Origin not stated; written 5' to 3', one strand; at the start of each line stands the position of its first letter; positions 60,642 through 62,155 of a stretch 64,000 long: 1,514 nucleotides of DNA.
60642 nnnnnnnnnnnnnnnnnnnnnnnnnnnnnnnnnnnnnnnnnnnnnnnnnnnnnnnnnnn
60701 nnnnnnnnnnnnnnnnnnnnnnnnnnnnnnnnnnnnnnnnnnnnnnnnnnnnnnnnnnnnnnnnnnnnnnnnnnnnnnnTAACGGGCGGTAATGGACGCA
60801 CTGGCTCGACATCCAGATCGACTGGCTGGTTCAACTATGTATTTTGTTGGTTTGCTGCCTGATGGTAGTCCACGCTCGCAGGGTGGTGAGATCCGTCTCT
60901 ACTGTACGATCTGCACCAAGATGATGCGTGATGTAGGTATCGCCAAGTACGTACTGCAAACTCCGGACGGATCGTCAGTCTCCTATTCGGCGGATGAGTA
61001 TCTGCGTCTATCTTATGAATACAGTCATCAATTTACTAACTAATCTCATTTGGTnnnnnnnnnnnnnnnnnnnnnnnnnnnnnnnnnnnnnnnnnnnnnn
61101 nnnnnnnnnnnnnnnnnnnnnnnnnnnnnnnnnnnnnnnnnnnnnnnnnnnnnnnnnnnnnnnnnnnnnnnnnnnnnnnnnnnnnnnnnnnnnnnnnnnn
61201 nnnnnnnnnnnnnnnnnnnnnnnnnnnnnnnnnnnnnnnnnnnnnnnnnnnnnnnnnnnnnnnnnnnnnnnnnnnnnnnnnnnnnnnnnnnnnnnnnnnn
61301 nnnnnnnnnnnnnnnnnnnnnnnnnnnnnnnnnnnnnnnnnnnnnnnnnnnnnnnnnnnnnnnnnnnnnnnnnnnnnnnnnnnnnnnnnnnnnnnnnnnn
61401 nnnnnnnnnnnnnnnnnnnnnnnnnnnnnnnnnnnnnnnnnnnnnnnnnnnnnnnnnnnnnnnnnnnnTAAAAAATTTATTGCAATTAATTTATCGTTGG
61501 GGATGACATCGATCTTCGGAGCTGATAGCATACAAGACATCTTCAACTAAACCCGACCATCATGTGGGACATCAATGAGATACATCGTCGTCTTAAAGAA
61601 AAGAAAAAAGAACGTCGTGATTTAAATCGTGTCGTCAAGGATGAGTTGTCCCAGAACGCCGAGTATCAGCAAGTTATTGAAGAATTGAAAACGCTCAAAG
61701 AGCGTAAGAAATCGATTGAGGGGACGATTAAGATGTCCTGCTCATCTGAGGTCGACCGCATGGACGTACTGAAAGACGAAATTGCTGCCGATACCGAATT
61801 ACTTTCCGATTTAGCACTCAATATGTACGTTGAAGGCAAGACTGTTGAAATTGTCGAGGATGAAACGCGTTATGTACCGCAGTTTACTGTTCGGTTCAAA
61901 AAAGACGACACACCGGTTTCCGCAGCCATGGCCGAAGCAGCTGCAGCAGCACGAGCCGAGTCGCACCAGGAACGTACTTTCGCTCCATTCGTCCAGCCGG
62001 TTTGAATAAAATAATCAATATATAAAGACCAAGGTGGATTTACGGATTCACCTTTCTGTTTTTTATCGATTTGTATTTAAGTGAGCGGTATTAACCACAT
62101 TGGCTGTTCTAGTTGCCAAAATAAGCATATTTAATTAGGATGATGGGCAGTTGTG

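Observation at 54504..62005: A 7.5-kb block of unknown genes between secA and secD ending in a nucleotide-processing operon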

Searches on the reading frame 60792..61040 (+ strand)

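Call 77: search_protein_families(library=pfam, proteins=[L098:9051-9470:+, L098:9470-9907:+, L098:8531-9016:+, L098:6710-7099:-], max_evalue=1)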
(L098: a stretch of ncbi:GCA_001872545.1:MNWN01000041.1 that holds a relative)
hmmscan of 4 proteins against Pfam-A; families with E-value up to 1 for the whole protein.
L098:9051-9470:+ (140 aa): 1 family
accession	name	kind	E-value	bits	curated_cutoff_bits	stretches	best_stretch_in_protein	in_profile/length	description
PF03819.22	MazG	-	0.055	14.2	22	1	19-49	8-38/74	MazG nucleotide pyrophosphohydrolase domain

L098:9470-9907:+ (146 aa): 0 families

L098:8531-9016:+ (162 aa): 11 families
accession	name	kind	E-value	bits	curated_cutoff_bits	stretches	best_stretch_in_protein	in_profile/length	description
PF01442.23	Apolipoprotein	-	6e-05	23.3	90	1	11-103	68-158/190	Apolipoprotein A1/A4/E domain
PF04513.17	Baculo_PEP_C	-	0.00023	21.6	38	1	10-93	24-107/140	Baculovirus polyhedron envelope protein, PEP, C terminus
PF09763.15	Sec3_CC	-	0.018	15.3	27.1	1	12-77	2-66/133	Exocyst complex component Sec3, coiled-coil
PF07889.17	DUF1664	-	0.019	15.4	34.6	1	21-77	56-111/124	Protein of unknown function (DUF1664)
PF07195.17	FliD_C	-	0.03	14.2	25.4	1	6-88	146-225/236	Flagellar hook-associated protein 2 C-terminus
PF01763.21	Herpes_UL6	-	0.056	12.4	27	1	72-145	365-439/562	Herpesvirus UL6 like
PF04102.17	SlyX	-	0.073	14.2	30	0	68-94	21-47/67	SlyX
PF16331.10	TolA_bind_tri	-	0.089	13.3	30.1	1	74-99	35-60/76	TolA binding protein trimerisation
PF25443.1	ANG-1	-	0.09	13.4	28.5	1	52-111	20-79/105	ANG-1-like domain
PF01601.21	CoV_S2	-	0.15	11.1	40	1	39-87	249-296/521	Coronavirus spike glycoprotein S2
PF11083.13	Relaxase_C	-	0.17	12.6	30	0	68-93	23-48/125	C-terminal helical hairpin domain from relaxase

L098:6710-7099:- (130 aa): 1 family
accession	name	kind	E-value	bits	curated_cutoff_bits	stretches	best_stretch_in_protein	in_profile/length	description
PF00383.29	dCMP_cyt_deam_1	-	3.3e-07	30.6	25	1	7-109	1-98/102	Cytidine and deoxycytidylate deaminase zinc-binding region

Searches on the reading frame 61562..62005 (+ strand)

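Call 5: search_protein_families(library=pfam, proteins=[window:61562-62005:+], max_evalue=0.1)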
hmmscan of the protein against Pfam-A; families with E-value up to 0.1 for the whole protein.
window:61562-62005:+ (147 aa): 1 family
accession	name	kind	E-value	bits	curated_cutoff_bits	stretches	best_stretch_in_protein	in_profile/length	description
PF04778.17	LMP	-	0.0014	19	26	1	10-53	70-113/158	LMP repeated region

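Call 6: search_protein_families(library=padloc, proteins=[window:61562-62005:+], max_evalue=0.1)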
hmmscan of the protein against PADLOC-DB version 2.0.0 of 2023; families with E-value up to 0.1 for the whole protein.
window:61562-62005:+ (147 aa): 4 families
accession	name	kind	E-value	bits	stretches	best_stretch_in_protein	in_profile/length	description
PDLC03865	LmuB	-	0.0033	13.7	1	4-127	654-775/1007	-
PDLC04741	PDC-M62B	-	0.027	11.9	1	8-74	84-149/401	-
PDLC02744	PbeC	-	0.036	10.6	1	5-87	225-303/633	PbeC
PDLC00006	DruC1|DruC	-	0.06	9.8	1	4-120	205-324/626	Unknown function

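Call 11: search_protein_families(library=ncbifam, proteins=[window:61562-62005:+], max_evalue=0.1)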
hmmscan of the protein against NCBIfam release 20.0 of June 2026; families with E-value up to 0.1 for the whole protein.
window:61562-62005:+ (147 aa): 7 families
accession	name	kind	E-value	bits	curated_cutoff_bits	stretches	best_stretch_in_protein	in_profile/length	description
NF052320.1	Cbp1_fam_LP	subfamily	0.011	15.3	90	1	3-86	89-172/286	Cbp1 family collagen-binding glycoprotein adhesin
NF047699.2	sulf_reg_SurR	exception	0.024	14.3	250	1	5-68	101-164/221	sulfur metabolism transcriptional regulator SurR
NF046087.1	T3SS_scaff_SemD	subfamily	0.029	13.9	160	1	23-118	208-301/395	SemD/SinC family type III secretion system effector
NF041488.1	caps_synth_Cps4B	equivalog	0.029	13.9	400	1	39-101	137-199/243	capsular polysaccharide biosynthesis protein Cps4B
NF003971.0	PRK05465.1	equivalog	0.059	12.6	230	1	8-76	100-167/261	ethanolamine ammonia-lyase subunit EutC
TIGR01612.1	235kDa-fam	paralog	0.085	9.5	1615.85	1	3-75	1358-1431/2756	rhoptry protein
NF047706.1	LIC12611_phage_tail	subfamily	0.088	11.5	480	0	18-84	3-72/628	LIC12611 family phage tail protein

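Call 44: search_protein_families(library=phrogs, proteins=[window:61562-62005:+], max_evalue=0.1)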
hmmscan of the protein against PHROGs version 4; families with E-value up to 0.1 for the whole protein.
window:61562-62005:+ (147 aa): 3 families
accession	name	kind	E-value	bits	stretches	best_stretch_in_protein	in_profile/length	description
phrog_21457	-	unknown function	0.0028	17.7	1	5-100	151-245/435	-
phrog_16648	-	unknown function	0.022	15.5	1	27-99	74-149/153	-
phrog_29534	-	unknown function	0.094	14.1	0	4-75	16-84/117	-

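Call 77: search_protein_families(library=pfam, proteins=[L098:9051-9470:+, L098:9470-9907:+, L098:8531-9016:+, L098:6710-7099:-], max_evalue=1)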
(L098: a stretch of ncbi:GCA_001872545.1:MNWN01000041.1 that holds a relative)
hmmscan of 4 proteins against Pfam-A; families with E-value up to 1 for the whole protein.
L098:9051-9470:+ (140 aa): 1 family
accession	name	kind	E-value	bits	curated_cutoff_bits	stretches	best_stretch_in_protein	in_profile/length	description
PF03819.22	MazG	-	0.055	14.2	22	1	19-49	8-38/74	MazG nucleotide pyrophosphohydrolase domain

L098:9470-9907:+ (146 aa): 0 families

L098:8531-9016:+ (162 aa): 11 families
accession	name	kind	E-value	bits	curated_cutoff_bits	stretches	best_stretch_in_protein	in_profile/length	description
PF01442.23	Apolipoprotein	-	6e-05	23.3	90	1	11-103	68-158/190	Apolipoprotein A1/A4/E domain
PF04513.17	Baculo_PEP_C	-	0.00023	21.6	38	1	10-93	24-107/140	Baculovirus polyhedron envelope protein, PEP, C terminus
PF09763.15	Sec3_CC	-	0.018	15.3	27.1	1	12-77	2-66/133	Exocyst complex component Sec3, coiled-coil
PF07889.17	DUF1664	-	0.019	15.4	34.6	1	21-77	56-111/124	Protein of unknown function (DUF1664)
PF07195.17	FliD_C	-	0.03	14.2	25.4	1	6-88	146-225/236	Flagellar hook-associated protein 2 C-terminus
PF01763.21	Herpes_UL6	-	0.056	12.4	27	1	72-145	365-439/562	Herpesvirus UL6 like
PF04102.17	SlyX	-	0.073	14.2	30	0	68-94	21-47/67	SlyX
PF16331.10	TolA_bind_tri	-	0.089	13.3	30.1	1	74-99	35-60/76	TolA binding protein trimerisation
PF25443.1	ANG-1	-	0.09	13.4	28.5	1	52-111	20-79/105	ANG-1-like domain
PF01601.21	CoV_S2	-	0.15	11.1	40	1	39-87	249-296/521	Coronavirus spike glycoprotein S2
PF11083.13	Relaxase_C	-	0.17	12.6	30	0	68-93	23-48/125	C-terminal helical hairpin domain from relaxase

L098:6710-7099:- (130 aa): 1 family
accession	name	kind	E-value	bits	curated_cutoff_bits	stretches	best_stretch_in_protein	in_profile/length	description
PF00383.29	dCMP_cyt_deam_1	-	3.3e-07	30.6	25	1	7-109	1-98/102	Cytidine and deoxycytidylate deaminase zinc-binding region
